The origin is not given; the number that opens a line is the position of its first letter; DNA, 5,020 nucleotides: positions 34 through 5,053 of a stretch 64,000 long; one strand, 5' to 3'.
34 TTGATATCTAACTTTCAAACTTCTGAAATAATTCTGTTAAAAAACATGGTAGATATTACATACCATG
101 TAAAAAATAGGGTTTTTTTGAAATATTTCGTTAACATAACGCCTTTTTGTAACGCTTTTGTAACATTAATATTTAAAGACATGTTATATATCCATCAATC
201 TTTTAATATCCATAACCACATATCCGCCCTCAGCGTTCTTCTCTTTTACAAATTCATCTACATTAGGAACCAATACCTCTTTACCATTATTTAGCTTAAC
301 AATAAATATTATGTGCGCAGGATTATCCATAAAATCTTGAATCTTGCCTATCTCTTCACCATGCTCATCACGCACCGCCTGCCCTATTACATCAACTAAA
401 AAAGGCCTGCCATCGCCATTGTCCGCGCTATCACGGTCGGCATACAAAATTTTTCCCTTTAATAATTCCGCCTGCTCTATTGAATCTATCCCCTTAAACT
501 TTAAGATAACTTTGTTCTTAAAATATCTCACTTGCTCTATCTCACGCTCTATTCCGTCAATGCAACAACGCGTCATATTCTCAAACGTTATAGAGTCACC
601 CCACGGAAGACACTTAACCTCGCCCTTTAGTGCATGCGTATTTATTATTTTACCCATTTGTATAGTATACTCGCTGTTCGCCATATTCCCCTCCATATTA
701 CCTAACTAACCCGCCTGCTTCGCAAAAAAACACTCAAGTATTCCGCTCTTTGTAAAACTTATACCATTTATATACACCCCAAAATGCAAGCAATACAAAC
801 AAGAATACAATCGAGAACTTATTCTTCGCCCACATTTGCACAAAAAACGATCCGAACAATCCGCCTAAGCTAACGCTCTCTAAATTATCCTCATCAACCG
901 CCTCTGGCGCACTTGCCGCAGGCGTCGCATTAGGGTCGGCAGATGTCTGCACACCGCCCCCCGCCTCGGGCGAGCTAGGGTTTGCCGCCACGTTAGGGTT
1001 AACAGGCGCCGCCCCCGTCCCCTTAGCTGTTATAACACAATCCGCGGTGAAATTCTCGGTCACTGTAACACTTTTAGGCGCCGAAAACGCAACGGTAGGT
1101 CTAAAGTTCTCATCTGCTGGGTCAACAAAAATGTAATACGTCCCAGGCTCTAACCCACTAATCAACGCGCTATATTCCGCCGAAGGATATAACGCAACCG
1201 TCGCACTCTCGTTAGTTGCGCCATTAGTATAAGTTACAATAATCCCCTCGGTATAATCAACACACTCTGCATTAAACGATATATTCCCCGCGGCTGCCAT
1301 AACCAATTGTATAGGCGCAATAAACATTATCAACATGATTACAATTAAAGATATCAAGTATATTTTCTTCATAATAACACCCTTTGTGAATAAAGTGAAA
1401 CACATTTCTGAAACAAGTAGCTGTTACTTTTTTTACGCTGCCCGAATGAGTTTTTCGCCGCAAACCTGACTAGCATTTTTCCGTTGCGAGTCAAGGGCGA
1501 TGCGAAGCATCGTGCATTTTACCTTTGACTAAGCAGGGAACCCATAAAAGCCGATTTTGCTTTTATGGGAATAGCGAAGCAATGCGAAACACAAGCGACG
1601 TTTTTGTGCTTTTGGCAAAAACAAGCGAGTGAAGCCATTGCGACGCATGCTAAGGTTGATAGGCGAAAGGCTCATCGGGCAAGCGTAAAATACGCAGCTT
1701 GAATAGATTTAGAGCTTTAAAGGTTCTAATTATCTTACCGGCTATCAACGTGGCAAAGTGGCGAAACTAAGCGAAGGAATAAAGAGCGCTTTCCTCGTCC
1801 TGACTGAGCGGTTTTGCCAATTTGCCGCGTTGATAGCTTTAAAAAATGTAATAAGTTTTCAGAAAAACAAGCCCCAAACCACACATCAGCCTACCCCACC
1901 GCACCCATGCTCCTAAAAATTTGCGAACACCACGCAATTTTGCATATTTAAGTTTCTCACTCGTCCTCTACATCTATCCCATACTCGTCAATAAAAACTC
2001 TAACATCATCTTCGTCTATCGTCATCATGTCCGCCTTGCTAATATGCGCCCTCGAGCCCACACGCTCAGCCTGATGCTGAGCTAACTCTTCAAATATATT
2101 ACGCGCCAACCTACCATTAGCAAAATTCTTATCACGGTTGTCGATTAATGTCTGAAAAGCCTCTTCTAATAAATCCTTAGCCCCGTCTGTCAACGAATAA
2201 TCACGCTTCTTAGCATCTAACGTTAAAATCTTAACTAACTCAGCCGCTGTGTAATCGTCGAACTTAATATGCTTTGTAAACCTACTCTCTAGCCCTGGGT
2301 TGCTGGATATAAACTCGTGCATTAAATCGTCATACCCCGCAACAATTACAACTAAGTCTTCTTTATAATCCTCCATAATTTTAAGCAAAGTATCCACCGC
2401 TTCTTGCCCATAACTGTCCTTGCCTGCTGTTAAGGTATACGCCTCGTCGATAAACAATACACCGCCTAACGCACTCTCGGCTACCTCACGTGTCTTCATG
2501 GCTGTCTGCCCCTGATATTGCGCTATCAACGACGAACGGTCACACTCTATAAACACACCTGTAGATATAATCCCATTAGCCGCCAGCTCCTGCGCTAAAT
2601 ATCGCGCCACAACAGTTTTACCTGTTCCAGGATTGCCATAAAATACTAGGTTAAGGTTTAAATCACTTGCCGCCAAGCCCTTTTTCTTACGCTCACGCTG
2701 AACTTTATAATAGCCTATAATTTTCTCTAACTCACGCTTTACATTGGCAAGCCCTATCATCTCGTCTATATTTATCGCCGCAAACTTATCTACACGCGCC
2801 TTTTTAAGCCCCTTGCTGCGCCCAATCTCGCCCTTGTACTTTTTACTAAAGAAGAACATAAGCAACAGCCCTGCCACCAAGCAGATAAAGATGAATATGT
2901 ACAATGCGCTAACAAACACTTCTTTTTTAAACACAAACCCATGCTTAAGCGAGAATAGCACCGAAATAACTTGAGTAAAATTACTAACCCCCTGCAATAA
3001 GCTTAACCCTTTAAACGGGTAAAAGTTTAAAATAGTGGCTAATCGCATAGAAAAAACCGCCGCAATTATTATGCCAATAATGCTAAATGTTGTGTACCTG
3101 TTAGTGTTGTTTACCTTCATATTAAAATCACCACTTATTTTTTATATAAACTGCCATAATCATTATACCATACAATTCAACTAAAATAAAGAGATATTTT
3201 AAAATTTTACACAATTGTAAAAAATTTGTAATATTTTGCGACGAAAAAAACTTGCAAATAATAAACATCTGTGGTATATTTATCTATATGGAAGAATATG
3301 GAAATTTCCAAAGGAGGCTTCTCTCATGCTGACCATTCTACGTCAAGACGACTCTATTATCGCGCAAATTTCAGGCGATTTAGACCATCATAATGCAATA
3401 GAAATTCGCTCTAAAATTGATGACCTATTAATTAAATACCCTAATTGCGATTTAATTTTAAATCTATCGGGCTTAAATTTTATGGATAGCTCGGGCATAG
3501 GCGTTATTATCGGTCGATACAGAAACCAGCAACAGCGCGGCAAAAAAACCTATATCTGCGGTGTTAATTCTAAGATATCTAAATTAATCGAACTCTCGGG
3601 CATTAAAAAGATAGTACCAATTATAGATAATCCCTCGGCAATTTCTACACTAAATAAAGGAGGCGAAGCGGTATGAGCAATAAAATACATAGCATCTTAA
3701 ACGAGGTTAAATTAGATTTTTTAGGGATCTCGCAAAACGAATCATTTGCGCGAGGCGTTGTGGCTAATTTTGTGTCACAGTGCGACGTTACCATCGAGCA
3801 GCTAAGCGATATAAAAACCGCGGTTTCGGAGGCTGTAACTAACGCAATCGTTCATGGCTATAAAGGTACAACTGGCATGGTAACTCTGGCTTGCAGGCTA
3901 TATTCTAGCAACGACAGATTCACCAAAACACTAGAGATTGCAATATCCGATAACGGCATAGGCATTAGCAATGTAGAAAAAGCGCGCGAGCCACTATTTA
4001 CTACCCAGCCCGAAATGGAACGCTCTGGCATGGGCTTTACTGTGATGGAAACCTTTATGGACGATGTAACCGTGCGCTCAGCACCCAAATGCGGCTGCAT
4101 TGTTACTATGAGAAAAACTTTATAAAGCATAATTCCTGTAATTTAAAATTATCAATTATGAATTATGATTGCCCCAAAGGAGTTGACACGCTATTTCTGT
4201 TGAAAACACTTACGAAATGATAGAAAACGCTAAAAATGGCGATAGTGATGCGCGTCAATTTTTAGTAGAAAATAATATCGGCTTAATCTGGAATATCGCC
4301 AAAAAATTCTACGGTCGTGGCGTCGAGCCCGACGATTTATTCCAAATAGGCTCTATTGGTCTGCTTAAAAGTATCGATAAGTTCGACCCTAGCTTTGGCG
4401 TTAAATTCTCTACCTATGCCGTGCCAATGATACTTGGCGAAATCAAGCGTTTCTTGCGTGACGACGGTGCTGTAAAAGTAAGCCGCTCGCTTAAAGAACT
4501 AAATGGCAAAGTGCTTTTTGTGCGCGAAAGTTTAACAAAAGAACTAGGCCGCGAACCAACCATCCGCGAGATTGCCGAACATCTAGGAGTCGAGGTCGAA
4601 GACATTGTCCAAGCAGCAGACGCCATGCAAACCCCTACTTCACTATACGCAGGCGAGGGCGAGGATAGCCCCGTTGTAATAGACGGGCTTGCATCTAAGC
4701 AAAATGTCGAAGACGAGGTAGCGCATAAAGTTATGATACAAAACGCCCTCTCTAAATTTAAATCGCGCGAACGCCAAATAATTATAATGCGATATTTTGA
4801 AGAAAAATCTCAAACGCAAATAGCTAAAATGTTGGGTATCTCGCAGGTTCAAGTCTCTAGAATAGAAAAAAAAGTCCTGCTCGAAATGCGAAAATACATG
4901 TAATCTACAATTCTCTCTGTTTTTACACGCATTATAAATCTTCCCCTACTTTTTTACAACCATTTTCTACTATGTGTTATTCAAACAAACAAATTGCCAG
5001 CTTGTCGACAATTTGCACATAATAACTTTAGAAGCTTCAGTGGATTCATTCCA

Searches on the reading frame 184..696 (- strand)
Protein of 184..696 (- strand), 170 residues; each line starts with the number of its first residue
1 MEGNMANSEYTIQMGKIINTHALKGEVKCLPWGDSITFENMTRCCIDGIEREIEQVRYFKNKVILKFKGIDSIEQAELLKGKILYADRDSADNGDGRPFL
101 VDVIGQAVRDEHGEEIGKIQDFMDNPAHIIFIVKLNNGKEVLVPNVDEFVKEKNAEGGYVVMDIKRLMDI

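Call 17: search_protein_families(library=pfam, proteins=[window:184-696:-])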
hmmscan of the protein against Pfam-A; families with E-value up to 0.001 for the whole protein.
window:184-696:- (170 aa): 3 families
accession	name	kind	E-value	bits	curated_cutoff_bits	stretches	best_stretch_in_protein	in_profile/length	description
PF01782.24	RimM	-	1.2e-17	64.3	23.5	1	13-89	1-83/84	RimM N-terminal domain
PF24986.1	PRC_RimM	-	2.8e-12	46.6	27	1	101-164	2-65/69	RimM PRC barrel domain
PF05239.21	PRC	-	1.3e-08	35.1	21.2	1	100-164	6-73/78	PRC-barrel domain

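Call 31: find_encoding_contigs(protein=window:184-696:-, flank=10000, max_places=3)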
Protein window:184-696:- (170 aa): no gene with exactly this product is on record in the collection.

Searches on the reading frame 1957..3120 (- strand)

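Call 18: search_protein_families(library=pfam, proteins=[window:1957-3120:-])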
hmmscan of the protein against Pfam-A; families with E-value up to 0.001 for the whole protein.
window:1957-3120:- (387 aa): 10 families
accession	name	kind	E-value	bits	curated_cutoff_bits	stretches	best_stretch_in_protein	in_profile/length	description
PF00004.35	AAA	-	9.3e-20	71.8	21.2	1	159-288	2-130/131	ATPase family associated with various cellular activities (AAA)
PF17866.7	AAA_lid_6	-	5.8e-16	58.8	24.3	1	312-373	1-60/60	AAA lid domain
PF13401.12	AAA_22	-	4.6e-06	27.4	27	0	157-199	7-51/130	AAA domain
PF05496.18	RuvB_N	-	6e-06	26.5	27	1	119-258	7-117/159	Holliday junction DNA helicase RuvB P-loop domain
PF00910.28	RNA_helicase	-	3.2e-05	24.8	21.5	1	159-214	2-59/105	RNA helicase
PF13191.12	AAA_16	-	4.6e-05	24.4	32.6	1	157-205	26-85/167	AAA ATPase domain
PF01637.24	ATPase_2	-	0.0002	21.7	33.2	0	213-323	105-213/225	ATPase domain predominantly from Archaea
PF01695.23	IstB_IS21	-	0.00052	20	24.1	1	148-260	85-190/238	IstB-like ATP binding protein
PF24883.2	NPHP3_N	-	0.00061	20.4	24.8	0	158-195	25-60/164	Nephrocystin 3, N-terminal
PF05673.19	DUF815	-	0.00073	19.2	23.8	0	110-199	19-93/249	Protein of unknown function (DUF815)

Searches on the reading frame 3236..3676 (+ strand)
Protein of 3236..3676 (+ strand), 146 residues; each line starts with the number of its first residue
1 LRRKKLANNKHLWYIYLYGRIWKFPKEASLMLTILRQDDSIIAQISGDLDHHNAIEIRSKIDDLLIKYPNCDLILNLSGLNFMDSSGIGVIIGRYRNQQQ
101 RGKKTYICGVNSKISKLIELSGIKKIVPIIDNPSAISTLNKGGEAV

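Call 17: search_protein_families(library=pfam, proteins=[window:3236-3676:+])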
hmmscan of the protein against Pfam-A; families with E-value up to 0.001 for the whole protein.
window:3236-3676:+ (146 aa): 2 families
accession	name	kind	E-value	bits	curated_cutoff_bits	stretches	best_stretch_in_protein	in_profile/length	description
PF01740.26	STAS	-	2.7e-19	69.3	22.6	1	37-132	7-102/106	STAS domain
PF13466.11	STAS_2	-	5.3e-10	39.8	29.2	1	45-123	3-79/80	STAS domain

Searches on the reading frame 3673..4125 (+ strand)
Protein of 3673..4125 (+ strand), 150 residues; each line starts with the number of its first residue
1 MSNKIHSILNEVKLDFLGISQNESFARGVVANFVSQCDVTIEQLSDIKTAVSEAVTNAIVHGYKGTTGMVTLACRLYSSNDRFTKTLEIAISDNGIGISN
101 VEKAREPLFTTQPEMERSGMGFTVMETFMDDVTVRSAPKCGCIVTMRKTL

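Call 22: search_protein_families(library=pfam, proteins=[window:3673-4125:+])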
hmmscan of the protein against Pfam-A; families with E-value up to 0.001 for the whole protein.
window:3673-4125:+ (150 aa): 2 families
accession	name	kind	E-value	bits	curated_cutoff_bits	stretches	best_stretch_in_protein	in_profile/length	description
PF13581.12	HATPase_c_2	-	1.5e-21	77.1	27.4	1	25-148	10-127/127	Histidine kinase-like ATPase domain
PF02518.31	HATPase_c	-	4.9e-13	49.9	26.4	1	46-147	5-106/111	Histidine kinase-, DNA gyrase B-, and HSP90-like ATPase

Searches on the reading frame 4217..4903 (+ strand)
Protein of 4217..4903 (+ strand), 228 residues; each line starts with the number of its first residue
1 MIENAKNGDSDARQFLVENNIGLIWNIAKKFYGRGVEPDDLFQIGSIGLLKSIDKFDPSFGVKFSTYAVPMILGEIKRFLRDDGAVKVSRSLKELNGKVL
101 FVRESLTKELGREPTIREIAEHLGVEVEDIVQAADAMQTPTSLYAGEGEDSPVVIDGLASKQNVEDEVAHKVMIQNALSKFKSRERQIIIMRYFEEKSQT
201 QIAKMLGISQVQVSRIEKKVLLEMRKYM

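Call 22: search_protein_families(library=pfam, proteins=[window:4217-4903:+])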
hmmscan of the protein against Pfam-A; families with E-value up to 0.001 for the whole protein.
window:4217-4903:+ (228 aa): 9 families
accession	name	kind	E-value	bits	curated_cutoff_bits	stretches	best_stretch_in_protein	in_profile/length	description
PF04542.20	Sigma70_r2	-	4.1e-19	68.6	24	1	16-83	1-68/71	Sigma-70 region 2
PF04545.22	Sigma70_r4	-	1.4e-15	56.9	24.1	1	177-226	1-50/50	Sigma-70, region 4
PF04539.22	Sigma70_r3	-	1.8e-12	47.6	25.3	1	94-151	1-58/78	Sigma-70 region 3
PF08281.18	Sigma70_r4_2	-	1.5e-10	41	25.7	1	173-211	3-41/54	Sigma-70, region 4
PF01381.28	HTH_3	-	5.4e-06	26.8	23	1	197-218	10-31/55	Helix-turn-helix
PF13384.12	HTH_23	-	3.8e-05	23.8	24.6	0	183-216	4-37/50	Homeodomain-like domain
PF16509.11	KORA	-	6.3e-05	23.5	26.7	1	174-222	9-56/84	TrfB plasmid transcriptional repressor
PF13518.12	HTH_28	-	6.5e-05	23.4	25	0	185-219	1-35/52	Helix-turn-helix domain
PF18024.7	HTH_50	-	0.00039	20.5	27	0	183-213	10-40/50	Helix-turn-helix domain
